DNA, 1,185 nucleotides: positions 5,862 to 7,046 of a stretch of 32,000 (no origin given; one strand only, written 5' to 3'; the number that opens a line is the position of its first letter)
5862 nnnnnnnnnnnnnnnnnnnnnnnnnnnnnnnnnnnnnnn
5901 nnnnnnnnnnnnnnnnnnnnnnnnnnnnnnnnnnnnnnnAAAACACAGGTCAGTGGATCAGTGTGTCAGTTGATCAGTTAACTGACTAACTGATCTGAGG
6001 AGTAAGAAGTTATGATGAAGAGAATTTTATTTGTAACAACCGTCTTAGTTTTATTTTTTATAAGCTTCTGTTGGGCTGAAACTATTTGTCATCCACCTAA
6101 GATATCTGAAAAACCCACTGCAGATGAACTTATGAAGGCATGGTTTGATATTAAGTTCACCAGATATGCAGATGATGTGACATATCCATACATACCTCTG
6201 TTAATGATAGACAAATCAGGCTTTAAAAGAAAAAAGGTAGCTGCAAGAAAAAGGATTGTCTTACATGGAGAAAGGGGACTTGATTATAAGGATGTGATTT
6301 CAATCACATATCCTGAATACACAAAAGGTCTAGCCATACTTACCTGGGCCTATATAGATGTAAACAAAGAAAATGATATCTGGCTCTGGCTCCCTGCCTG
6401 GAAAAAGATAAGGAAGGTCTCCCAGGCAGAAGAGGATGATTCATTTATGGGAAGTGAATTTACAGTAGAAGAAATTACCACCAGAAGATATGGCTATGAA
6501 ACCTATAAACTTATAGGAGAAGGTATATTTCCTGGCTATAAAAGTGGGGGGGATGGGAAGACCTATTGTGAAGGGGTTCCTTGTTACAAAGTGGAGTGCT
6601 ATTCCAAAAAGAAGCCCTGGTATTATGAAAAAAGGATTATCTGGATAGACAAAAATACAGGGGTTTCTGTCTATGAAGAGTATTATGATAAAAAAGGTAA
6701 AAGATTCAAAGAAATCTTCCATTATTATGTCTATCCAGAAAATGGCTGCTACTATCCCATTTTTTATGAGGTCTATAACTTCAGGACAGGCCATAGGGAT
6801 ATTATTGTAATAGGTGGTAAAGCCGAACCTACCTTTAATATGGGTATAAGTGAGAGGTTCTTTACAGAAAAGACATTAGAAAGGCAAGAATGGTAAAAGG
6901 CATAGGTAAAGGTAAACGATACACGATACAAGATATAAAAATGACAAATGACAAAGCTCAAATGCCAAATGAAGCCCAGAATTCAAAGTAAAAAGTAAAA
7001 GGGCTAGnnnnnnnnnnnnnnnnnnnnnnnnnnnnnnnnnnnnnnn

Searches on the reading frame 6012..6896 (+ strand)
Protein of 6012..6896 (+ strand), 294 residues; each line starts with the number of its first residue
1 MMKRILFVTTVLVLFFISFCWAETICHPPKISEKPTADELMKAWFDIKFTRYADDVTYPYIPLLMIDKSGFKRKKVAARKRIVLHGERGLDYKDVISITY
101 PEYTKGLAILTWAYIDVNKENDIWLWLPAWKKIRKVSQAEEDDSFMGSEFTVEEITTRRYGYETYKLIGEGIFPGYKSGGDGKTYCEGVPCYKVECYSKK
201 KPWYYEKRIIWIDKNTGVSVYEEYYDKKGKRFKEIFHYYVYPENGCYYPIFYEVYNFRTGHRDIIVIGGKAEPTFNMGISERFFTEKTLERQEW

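Call 7: search_protein_families(library=pfam, proteins=[window:6012-6896:+])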
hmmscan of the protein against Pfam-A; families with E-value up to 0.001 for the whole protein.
window:6012-6896:+ (294 aa): 2 families
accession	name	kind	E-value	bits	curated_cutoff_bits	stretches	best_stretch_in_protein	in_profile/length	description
PF17131.11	LolA_like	-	1.3e-33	116.6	30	1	93-291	4-184/184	Outer membrane lipoprotein-sorting protein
PF07044.18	DUF1329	-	7.6e-13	48.9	23.1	2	202-289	276-367/368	Protein of unknown function (DUF1329)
